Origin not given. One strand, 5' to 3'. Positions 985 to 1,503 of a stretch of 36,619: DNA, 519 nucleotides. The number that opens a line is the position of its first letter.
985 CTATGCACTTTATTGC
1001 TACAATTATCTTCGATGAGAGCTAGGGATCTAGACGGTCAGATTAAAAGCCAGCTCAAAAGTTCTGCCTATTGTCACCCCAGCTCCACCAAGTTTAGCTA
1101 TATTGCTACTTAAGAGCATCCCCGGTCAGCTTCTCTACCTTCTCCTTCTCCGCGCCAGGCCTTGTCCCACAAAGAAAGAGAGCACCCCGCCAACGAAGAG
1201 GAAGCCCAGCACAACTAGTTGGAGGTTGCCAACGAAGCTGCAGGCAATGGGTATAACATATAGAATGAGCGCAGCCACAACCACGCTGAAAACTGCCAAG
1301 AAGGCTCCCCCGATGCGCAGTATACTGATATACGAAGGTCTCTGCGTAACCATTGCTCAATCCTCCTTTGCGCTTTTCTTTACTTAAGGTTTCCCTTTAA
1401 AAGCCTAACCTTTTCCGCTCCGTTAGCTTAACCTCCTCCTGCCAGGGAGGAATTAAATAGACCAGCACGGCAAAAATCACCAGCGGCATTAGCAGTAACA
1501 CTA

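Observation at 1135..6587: One operon joins a b6-type Rieske/cytochrome b complex to a decaheme cytochrome and an NrfCD-type quinone module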

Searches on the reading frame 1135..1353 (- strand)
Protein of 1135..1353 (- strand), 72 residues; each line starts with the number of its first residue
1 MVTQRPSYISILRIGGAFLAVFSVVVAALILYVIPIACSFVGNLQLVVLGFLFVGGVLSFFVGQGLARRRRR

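Call 3: search_protein_families(library=pfam, proteins=[window:1135-1353:-], max_evalue=0.01)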
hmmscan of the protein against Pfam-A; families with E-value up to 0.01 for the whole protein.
window:1135-1353:- (72 aa): 0 families

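Call 11: search_protein_families(library=ncbifam, proteins=[window:1135-1353:-], max_evalue=0.001)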
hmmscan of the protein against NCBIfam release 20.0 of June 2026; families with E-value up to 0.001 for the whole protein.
window:1135-1353:- (72 aa): 0 families
